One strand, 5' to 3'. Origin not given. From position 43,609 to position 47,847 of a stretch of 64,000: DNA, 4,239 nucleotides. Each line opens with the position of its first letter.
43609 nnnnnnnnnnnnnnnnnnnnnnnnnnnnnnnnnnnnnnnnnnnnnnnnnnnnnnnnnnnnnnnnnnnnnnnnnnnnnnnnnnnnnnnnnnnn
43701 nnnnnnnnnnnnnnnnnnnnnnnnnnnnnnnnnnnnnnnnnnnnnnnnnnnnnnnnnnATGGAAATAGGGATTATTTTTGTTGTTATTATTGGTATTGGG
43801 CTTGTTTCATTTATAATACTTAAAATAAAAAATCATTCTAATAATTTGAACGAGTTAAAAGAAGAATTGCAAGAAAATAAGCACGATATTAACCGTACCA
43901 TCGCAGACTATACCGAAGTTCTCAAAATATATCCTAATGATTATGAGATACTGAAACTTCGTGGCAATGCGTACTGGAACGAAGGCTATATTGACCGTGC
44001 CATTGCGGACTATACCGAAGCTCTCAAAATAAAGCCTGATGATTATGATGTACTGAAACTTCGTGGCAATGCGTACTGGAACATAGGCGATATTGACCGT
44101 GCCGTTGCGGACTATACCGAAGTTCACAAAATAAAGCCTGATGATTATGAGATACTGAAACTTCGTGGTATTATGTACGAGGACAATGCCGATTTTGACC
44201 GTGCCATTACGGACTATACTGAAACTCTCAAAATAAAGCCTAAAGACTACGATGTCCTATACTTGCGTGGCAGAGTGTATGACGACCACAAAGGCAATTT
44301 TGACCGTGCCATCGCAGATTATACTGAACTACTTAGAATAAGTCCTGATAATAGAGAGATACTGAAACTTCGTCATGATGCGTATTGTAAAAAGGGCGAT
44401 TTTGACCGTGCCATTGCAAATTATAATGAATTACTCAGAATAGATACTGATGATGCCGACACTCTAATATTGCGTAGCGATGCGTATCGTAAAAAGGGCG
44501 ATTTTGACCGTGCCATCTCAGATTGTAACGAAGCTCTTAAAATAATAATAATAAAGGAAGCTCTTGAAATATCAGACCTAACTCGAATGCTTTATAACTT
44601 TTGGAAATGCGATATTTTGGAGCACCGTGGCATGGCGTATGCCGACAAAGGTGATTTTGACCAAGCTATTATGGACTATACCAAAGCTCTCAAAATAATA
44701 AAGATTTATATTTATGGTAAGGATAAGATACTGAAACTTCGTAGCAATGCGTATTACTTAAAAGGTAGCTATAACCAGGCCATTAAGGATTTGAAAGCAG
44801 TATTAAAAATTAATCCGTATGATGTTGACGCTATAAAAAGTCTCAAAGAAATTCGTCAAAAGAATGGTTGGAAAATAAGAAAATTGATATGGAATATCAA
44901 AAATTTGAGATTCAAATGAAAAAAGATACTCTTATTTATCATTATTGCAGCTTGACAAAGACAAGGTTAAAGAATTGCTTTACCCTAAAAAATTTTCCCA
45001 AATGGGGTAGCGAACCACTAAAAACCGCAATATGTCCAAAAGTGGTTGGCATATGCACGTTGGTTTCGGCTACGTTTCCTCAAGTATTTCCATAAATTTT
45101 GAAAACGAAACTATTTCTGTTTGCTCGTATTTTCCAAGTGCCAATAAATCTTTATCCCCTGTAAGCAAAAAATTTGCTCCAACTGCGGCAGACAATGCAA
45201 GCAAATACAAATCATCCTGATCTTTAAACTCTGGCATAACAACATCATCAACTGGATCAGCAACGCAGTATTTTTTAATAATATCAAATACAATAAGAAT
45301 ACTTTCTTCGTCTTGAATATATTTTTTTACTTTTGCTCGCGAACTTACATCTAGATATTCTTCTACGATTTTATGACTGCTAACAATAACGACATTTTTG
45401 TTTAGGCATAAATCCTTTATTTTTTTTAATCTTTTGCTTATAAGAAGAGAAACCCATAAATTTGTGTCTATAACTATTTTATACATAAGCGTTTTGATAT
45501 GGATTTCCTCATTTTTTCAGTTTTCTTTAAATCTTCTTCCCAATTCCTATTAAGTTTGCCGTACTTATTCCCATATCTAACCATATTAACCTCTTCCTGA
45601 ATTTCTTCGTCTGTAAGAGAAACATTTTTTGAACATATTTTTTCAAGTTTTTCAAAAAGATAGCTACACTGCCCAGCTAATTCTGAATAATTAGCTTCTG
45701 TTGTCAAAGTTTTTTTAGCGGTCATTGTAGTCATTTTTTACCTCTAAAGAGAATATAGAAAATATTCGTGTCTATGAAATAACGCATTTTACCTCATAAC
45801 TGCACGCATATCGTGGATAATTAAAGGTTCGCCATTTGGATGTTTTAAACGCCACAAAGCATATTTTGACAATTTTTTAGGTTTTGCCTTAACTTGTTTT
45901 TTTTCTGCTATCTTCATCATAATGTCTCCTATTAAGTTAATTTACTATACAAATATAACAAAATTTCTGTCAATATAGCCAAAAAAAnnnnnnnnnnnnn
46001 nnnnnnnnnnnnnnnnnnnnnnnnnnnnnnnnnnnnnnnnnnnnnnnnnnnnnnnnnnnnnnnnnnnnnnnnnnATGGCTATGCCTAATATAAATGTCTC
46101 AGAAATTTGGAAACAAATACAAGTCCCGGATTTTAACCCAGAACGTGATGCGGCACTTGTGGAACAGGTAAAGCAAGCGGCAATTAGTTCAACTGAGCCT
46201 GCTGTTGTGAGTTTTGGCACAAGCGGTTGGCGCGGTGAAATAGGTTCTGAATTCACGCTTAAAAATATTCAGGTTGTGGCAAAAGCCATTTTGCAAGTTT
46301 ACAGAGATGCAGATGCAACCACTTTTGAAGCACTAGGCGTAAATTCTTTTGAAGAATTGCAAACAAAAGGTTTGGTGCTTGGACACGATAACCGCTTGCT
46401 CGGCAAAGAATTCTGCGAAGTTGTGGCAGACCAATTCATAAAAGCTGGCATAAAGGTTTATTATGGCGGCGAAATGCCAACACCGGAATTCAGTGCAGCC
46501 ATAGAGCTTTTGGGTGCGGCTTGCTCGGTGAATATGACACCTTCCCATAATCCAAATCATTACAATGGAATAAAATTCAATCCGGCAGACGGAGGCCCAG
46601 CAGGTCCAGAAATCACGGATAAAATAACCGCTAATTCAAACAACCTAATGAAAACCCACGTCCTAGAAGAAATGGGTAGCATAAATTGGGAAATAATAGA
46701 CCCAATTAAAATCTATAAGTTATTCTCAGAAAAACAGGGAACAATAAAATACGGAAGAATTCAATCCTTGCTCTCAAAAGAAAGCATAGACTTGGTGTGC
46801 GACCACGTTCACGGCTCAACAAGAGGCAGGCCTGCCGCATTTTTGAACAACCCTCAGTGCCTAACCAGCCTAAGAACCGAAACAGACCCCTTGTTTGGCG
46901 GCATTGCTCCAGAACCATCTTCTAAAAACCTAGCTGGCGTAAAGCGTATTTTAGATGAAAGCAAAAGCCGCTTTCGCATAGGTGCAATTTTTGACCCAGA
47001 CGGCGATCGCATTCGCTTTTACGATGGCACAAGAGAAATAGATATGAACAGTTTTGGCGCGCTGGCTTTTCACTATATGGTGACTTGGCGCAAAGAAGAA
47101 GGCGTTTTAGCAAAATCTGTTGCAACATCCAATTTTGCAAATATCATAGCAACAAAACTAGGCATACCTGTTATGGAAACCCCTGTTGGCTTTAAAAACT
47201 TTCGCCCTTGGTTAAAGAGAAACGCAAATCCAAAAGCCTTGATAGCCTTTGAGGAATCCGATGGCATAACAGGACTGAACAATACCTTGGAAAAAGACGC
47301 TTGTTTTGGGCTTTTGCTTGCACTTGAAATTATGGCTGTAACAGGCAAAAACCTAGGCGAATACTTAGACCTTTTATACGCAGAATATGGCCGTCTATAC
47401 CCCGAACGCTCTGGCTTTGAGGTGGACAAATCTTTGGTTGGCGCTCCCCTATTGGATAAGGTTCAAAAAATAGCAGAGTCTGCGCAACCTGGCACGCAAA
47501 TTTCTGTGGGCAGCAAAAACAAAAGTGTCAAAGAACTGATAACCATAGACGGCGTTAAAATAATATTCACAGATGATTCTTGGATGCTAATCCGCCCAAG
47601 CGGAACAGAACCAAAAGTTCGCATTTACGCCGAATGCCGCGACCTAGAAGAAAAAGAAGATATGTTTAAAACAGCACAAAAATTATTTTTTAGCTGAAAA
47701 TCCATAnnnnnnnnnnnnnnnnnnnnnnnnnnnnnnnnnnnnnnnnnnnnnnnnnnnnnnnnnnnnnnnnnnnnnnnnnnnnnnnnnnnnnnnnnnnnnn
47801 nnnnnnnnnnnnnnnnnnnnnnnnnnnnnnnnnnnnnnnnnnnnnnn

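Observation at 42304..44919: Four-gene, all-membrane-anchored operon (RipA-like TM protein, tail-anchored coiled coil, SieB-like protein, TM-TPR protein): candidate undescribed phage-exclusion/abortive system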

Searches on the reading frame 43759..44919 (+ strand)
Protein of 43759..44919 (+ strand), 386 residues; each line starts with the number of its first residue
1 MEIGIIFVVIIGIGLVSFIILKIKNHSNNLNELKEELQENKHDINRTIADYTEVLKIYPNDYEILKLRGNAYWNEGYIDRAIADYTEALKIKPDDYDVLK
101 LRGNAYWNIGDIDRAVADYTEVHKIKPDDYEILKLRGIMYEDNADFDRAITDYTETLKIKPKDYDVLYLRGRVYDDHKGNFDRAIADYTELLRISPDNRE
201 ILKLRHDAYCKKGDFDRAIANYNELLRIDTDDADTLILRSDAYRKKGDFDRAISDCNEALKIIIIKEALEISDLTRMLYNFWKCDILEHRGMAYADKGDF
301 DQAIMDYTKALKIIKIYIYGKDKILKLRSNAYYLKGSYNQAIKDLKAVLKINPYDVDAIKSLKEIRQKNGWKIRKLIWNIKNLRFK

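Call 4: search_protein_families(library=pfam, proteins=[window:43759-44919:+], max_evalue=1)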
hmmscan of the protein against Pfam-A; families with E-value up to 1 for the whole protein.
window:43759-44919:+ (386 aa): 38 families (the best 25 are shown)
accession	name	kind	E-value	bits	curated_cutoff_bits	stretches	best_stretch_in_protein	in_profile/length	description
PF07719.23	TPR_2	-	9.8e-48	156.8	27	8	63-95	2-34/34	Tetratricopeptide repeat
PF00515.34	TPR_1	-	4.5e-47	156.5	27.8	8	289-313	6-30/34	Tetratricopeptide repeat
PF13414.12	TPR_11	-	1.6e-41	140.1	26.8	8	69-110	1-42/42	TPR repeat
PF13181.12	TPR_8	-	3.8e-38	126.8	25.7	7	67-95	6-34/34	Tetratricopeptide repeat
PF13432.12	TPR_16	-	6.7e-30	103.6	32.7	6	140-198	7-64/65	Tetratricopeptide repeat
PF13428.12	TPR_14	-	2.7e-28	96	23.5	5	64-101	3-40/44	Tetratricopeptide repeat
PF14559.12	TPR_19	-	6.5e-26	90.9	25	5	179-233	5-59/68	Tetratricopeptide repeat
PF13371.12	TPR_9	-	6.5e-22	77.8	35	3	40-102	7-69/73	Tetratricopeptide repeat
PF13424.12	TPR_12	-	2.6e-20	72.8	30.1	3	286-351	5-74/77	Tetratricopeptide repeat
PF13431.12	TPR_17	-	2e-19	68.6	24.4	3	153-186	2-34/34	Tetratricopeptide repeat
PF13174.12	TPR_6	-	4.4e-14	52.5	26.3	1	165-197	1-32/33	Tetratricopeptide repeat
PF10516.15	SHNi-TPR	-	4.5e-13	48.9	21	1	300-313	17-30/38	SHNi-TPR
PF13176.12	TPR_7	-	1.1e-12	47.3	27.9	2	207-234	7-34/36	Tetratricopeptide repeat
PF13374.12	TPR_10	-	4.7e-10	39.6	27.5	0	288-314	6-32/42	Tetratricopeptide repeat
PF13429.12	TPR_15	-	6.5e-10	39.3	26.2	1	44-99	129-183/280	Tetratricopeptide repeat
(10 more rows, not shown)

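Call 5: search_protein_families(library=padloc, proteins=[window:43759-44919:+], max_evalue=1)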
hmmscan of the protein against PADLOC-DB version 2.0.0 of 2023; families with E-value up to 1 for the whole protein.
window:43759-44919:+ (386 aa): 0 families

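Call 6: search_protein_families(library=ncbifam, proteins=[window:43759-44919:+], max_evalue=1)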
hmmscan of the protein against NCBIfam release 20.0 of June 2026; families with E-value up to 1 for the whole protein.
window:43759-44919:+ (386 aa): 35 families (the best 25 are shown)
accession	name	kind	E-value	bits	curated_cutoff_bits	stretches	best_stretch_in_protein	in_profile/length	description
NF040959.1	MamA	equivalog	6.3e-30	104.1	200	3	46-201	20-175/204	magnetosome protein MamA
TIGR02917.1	PEP_TPR_lipo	equivalog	8e-29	100.1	312.2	2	38-255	169-385/899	XrtA/PEP-CTERM system TPR-repeat protein PrsT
TIGR02521.1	type_IV_pilW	equivalog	7.3e-18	65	154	3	69-133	38-102/234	type IV pilus biogenesis/stability protein PilW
NF002725.1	PRK02603.1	equivalog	9.1e-12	45.3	143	3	108-176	47-118/173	photosystem I assembly protein Ycf3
NF033758.1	gliding_GltE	equivalog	4e-11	42.6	225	3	137-193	297-353/411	adventurous gliding motility TPR repeat lipoprotein GltE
TIGR00990.1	3a0801s09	subfamily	1.3e-10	40.6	757.25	3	65-154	130-218/615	mitochondrial import receptor subunit TOM70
NF052415.1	T3SS_chap_SctY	equivalog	2.6e-10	40.8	70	2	161-254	3-98/106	type III secretion apparatus assembly chaperone SctY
NF047371.1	FlcA_CTERM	equivalog_domain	2.6e-10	39.4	300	2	23-228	360-536/646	periplasmic flagellar collar protein FlcA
NF033762.1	social_mot_Tgl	equivalog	5.4e-10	39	225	3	45-182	83-221/252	social motility TPR repeat lipoprotein Tgl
NF047507.1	TPR_BatC_Lepto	exception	2.6e-09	36.8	175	1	68-95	102-129/214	TPR repeat-containing protein BatC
NF008391.2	PRK11189.1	equivalog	4.6e-09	36.2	250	2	102-162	71-131/297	lipoprotein NlpI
TIGR02552.1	LcrH_SycD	equivalog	4.8e-08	32.8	104.8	0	181-264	34-117/136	SycD/LcrH family type III secretion system chaperone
NF052243.1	T4PFormProtSgmX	equivalog_domain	5.4e-08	31.6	1800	3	193-262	193-262/1065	type IV pili formation protein SgmX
NF008520.0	PRK11447.1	equivalog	1.8e-07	29.4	858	2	66-138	273-345/1157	cellulose synthase complex outer membrane protein BcsC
NF053607.1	CHU_0125_OmpA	equivalog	3.8e-07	29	620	1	177-261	31-115/639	CHU_0125 family OmpA-like outer membrane integrity protein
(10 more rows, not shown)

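Call 7: search_protein_families(library=phrogs, proteins=[window:43759-44919:+], max_evalue=1)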
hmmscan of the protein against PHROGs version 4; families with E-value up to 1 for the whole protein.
window:43759-44919:+ (386 aa): 19 families
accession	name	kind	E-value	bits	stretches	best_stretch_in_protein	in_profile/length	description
phrog_7590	-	unknown function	1.6e-23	84.7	3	136-262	61-186/234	-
phrog_36377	-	unknown function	4.3e-09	36.3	3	181-233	67-119/628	-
phrog_22932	-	unknown function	6.4e-07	29.1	3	122-207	557-640/646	-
phrog_6169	-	unknown function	2.2e-05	25.5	0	178-205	45-72/165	-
phrog_24039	-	unknown function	2.6e-05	23.8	1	109-269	563-691/780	-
phrog_10266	-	unknown function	0.00021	22.8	0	174-206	8-40/84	-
phrog_26187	-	unknown function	0.00032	19.7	1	159-351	38-223/1016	-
phrog_8563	-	unknown function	0.00099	20.5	0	110-136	68-94/97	-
phrog_14136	-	unknown function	0.0042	18.4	0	113-133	15-35/60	-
phrog_2432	-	unknown function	0.056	14.9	0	192-224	34-66/94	-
phrog_31824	-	unknown function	0.086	14.2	1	132-191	18-77/100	-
phrog_13464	-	unknown function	0.092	13.6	0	113-138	48-74/74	-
phrog_7230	-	unknown function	0.11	14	0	298-314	51-67/75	-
phrog_19986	-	unknown function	0.12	13.2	1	99-128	10-39/42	-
phrog_1009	-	unknown function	0.17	13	1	5-48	14-54/103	-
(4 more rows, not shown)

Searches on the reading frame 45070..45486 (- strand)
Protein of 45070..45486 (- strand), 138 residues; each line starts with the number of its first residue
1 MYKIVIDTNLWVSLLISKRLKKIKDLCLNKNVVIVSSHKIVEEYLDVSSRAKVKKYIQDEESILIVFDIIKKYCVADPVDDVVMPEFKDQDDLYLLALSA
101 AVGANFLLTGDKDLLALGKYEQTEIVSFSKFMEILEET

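Call 4: search_protein_families(library=pfam, proteins=[window:45070-45486:-], max_evalue=1)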
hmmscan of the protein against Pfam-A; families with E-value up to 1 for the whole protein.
window:45070-45486:- (138 aa): 4 families
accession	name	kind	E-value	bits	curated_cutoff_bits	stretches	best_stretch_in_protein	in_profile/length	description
PF13470.12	PIN_3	-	1.1e-14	55.7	27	1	3-113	1-115/115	PIN domain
PF10130.15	PIN_2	-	0.003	18.2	22.4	1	5-119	1-120/133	PIN domain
PF01850.27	PIN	-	0.005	17.9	23.6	1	4-117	1-117/120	PIN domain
PF16289.11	PIN_12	-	0.072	13.9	32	1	4-49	1-50/172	PIN domain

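Call 5: search_protein_families(library=padloc, proteins=[window:45070-45486:-], max_evalue=1)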
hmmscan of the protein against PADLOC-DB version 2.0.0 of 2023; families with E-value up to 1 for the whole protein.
window:45070-45486:- (138 aa): 0 families

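Call 6: search_protein_families(library=ncbifam, proteins=[window:45070-45486:-], max_evalue=1)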
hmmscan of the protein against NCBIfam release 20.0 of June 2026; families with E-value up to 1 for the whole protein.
window:45070-45486:- (138 aa): 6 families
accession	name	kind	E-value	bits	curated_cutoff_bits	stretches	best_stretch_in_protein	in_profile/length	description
TIGR00305.1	TIGR00305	equivalog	1.8e-19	70.2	29.15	1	3-117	1-115/115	putative toxin-antitoxin system toxin component, PIN family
TIGR02859.1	spore_sigH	equivalog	0.0039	16.7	294.8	1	20-84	72-136/198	RNA polymerase sporulation sigma factor SigH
NF006146.0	PRK08295.1-3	equivalog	0.0042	16.6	414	1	20-84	84-148/218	RNA polymerase factor sigma-70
NF010762.0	PRK14165.1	equivalog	0.012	14.9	279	1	18-72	6-59/224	winged helix-turn-helix domain-containing protein/riboflavin kinase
NF006148.0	PRK08295.1-5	equivalog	0.018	14.4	208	1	20-86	86-152/218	RNA polymerase sporulation sigma factor SigH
NF046100.1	RSP_2648_fam_PIN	equivalog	0.1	12.5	170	1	35-110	29-104/177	RSP_2648 family PIN domain-containing protein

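Call 7: search_protein_families(library=phrogs, proteins=[window:45070-45486:-], max_evalue=1)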
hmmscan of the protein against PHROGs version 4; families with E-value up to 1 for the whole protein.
window:45070-45486:- (138 aa): 1 family
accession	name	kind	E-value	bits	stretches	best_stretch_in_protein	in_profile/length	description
phrog_14427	-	unknown function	1e-13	52.4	1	1-137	1-136/139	-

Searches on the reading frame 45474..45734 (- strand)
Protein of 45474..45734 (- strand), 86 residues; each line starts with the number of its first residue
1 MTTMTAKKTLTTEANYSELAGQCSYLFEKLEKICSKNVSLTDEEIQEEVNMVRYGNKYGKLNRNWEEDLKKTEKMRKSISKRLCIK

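Call 4: search_protein_families(library=pfam, proteins=[window:45474-45734:-], max_evalue=1)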
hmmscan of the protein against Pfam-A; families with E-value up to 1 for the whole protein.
window:45474-45734:- (86 aa): 3 families
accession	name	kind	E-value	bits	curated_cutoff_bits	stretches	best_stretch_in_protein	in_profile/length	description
PF16183.10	Kinesin_assoc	-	0.0019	18.8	29.5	1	28-79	75-121/171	Kinesin-associated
PF04409.17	DUF530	-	0.0051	15.7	27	1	33-82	324-373/521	Protein of unknown function (DUF530)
PF11055.13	Gsf2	-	0.043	13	25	1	4-81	295-369/373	Glucose signalling factor 2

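Call 5: search_protein_families(library=padloc, proteins=[window:45474-45734:-], max_evalue=1)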
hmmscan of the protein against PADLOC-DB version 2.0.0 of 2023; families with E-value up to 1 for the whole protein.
window:45474-45734:- (86 aa): 1 family
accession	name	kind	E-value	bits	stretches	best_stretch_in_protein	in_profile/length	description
PDLC01561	Cmr5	-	0.0011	17.2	1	8-63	70-119/149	CAS-III-B; effector_SS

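Call 6: search_protein_families(library=ncbifam, proteins=[window:45474-45734:-], max_evalue=1)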
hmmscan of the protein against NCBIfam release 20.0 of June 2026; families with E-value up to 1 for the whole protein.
window:45474-45734:- (86 aa): 1 family
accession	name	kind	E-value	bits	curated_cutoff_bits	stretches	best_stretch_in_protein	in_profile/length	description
NF010305.0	PRK13742.1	equivalog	0.034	13.4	342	1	11-74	24-87/251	replication initiation protein RepE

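Call 7: search_protein_families(library=phrogs, proteins=[window:45474-45734:-], max_evalue=1)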
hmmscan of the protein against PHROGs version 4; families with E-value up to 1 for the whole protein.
window:45474-45734:- (86 aa): 4 families
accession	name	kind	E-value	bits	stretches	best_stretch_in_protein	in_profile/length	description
phrog_4472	-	other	0.0061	17.5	1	33-83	26-77/100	nucleotide kinase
phrog_276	-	unknown function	0.043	14.9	1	10-81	8-72/99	-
phrog_17399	-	unknown function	0.047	14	1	18-84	92-160/280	-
phrog_26484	-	DNA, RNA and nucleotide metabolism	0.087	14.2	1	43-74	21-53/78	DNA binding protein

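Call 89: search_protein_families(library=pfam, proteins=[window:45474-45734:-], max_evalue=0.01)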
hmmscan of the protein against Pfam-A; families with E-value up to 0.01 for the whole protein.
window:45474-45734:- (86 aa): 2 families
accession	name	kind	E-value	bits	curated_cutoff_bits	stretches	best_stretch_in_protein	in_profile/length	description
PF16183.10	Kinesin_assoc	-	0.0019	18.8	29.5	1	28-79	75-121/171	Kinesin-associated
PF04409.17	DUF530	-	0.0051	15.7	27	1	33-82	324-373/521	Protein of unknown function (DUF530)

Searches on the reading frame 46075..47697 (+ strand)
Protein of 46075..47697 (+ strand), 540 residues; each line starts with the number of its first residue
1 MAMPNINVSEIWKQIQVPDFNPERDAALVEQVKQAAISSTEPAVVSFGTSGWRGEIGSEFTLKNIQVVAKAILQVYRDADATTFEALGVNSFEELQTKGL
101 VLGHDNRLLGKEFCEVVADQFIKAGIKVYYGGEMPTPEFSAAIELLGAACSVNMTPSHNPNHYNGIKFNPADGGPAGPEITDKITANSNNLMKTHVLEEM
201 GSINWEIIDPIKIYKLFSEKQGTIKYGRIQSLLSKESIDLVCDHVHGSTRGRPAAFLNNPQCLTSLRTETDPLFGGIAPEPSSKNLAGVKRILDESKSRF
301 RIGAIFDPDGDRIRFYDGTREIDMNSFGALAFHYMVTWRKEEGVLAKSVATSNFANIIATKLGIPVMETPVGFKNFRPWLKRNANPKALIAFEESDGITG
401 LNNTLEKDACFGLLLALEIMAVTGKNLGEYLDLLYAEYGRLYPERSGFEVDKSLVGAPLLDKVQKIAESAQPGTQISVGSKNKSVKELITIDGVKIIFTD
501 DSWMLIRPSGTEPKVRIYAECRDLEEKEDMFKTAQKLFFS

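Call 71: find_homologous_proteins(query=window:46075-47697:+, max_evalue=1e-100)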
Query window:46075-47697:+ (540 aa): 2131 proteins with E <= 1e-100 among 8000 candidates; the best 120 are listed.
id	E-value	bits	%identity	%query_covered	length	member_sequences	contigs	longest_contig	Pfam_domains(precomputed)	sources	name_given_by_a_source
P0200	0.0e+0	1137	92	100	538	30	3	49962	PF02878.23,PF00408.27,PF02879.23,PF02880.23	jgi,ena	-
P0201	0.0e+0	1101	90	100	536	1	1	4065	PF02878.23,PF00408.27,PF02879.23,PF02880.23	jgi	jgi:phosphomannomutase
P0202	0.0e+0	1093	88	100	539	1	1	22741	PF02878.23,PF00408.27,PF02879.23,PF02880.23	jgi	-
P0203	0.0e+0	1086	87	99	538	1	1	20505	PF02878.23,PF00408.27,PF02879.23,PF02880.23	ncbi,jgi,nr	ncbi:MAG: hypothetical protein LBC85_00185 [Fibromonadaceae bacterium]|jgi:phosphomannomutase|nr:hyp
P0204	0.0e+0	1085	87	99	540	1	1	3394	PF02878.23,PF00408.27,PF02879.23,PF02880.23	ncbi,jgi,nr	ncbi:MAG: hypothetical protein LBH25_09970 [Fibromonadaceae bacterium]|jgi:phosphomannomutase|nr:hyp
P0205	0.0e+0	1085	88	99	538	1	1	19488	PF02878.23,PF00408.27,PF02879.23,PF02880.23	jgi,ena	-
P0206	0.0e+0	1081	87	99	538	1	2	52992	PF02878.23,PF00408.27,PF02879.23,PF02880.23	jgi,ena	-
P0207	0.0e+0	1080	87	99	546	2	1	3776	PF02878.23,PF00408.27,PF02879.23,PF02880.23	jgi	jgi:phosphomannomutase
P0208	0.0e+0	1079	87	99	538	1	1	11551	PF02878.23,PF00408.27,PF02879.23,PF02880.23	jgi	jgi:phosphomannomutase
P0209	0.0e+0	1079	88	99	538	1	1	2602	PF02878.23,PF00408.27,PF02879.23,PF02880.23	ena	-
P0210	0.0e+0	1076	87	99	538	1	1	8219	PF02878.23,PF00408.27,PF02879.23,PF02880.23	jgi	jgi:phosphomannomutase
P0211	0.0e+0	1076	86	99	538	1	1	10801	PF02878.23,PF00408.27,PF02879.23,PF02880.23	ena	-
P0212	0.0e+0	1075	87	99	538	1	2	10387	PF02878.23,PF00408.27,PF02879.23,PF02880.23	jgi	jgi:Phosphomannomutase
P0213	0.0e+0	1075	88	99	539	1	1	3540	PF02878.23,PF00408.27,PF02879.23,PF02880.23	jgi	-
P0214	0.0e+0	1074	86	99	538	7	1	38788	PF02878.23,PF00408.27,PF02879.23,PF02880.23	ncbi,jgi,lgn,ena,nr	ncbi:MAG: hypothetical protein FWC26_03750 [Fibromonadales bacterium]|nr:hypothetical protein [Fibro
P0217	0.0e+0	1074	86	99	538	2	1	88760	PF02878.23,PF00408.27,PF02879.23,PF02880.23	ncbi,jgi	-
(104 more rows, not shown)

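Call 73: find_encoding_contigs(protein=P0200, flank=10000, max_places=3)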
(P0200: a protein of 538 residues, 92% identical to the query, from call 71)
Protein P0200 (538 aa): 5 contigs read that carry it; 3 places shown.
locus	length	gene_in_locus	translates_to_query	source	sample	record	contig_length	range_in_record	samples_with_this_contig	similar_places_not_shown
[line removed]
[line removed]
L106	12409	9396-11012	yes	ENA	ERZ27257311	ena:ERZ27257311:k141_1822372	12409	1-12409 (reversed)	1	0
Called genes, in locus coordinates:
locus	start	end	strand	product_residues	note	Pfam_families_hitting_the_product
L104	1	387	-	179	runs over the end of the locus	-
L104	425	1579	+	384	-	PF01066:CDP-OH_P_transf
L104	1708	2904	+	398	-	PF00932:LTD (weak)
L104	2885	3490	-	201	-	PF03551:PadR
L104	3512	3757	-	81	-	-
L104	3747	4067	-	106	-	PF04365:BrnT_toxin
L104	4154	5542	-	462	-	-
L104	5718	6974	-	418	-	-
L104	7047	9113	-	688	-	PF01734:Patatin (faint)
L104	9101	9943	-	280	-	PF01565:FAD_binding_4, PF02873:MurB_C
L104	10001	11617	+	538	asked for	PF02878:PGM_PMM_I, PF02879:PGM_PMM_II, PF02880:PGM_PMM_III, PF00408:PGM_PMM_IV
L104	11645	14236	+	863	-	PF03176:MMPL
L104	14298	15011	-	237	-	PF09603:Fib_succ_major, PF26707:DUF8237 (faint)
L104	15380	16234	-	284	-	PF01694:Rhomboid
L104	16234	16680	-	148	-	PF12826:HHH_2 (faint), PF14520:HHH_5 (faint), PF14716:HHH_8 (faint), PF00633:HHH (faint), PF12836:HHH_3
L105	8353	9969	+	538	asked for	PF02878:PGM_PMM_I, PF02879:PGM_PMM_II, PF02880:PGM_PMM_III, PF00408:PGM_PMM_IV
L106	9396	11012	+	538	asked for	PF02878:PGM_PMM_I, PF02879:PGM_PMM_II, PF02880:PGM_PMM_III, PF00408:PGM_PMM_IV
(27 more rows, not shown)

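Call 74: find_encoding_contigs(protein=P0217, flank=10000, max_places=2)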
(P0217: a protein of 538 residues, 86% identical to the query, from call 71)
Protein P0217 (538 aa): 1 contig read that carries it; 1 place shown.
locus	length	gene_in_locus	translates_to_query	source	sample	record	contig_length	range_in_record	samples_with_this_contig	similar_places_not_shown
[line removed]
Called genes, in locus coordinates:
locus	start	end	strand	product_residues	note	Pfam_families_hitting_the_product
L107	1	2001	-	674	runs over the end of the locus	-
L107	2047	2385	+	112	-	PF01197:Ribosomal_L31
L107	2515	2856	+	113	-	PF00376:MerR (weak), PF13411:MerR_1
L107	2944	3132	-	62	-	PF07927:HicA_toxin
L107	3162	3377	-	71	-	PF15919:HicB_lk_antitox (weak)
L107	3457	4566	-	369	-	PF00871:Acetate_kinase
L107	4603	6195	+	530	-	-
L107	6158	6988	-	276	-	PF00512:HisKA, PF02518:HATPase_c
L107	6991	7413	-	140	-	-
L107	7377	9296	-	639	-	PF13414:TPR_11 (weak), PF13432:TPR_16 (weak), PF21033:RMD1-3 (weak), PF13424:TPR_12, PF00515:TPR_1 (weak), PF07719:TPR_2 (weak), PF13174:TPR_6 (weak), PF13176:TPR_7 (weak), +9 more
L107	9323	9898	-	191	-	-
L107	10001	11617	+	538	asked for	PF02878:PGM_PMM_I, PF02879:PGM_PMM_II, PF02880:PGM_PMM_III, PF00408:PGM_PMM_IV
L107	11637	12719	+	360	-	PF00005:ABC_tran (weak), PF13304:AAA_21 (faint), PF00005:ABC_tran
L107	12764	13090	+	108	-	-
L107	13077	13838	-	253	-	PF01503:PRA-PH (faint), PF03819:MazG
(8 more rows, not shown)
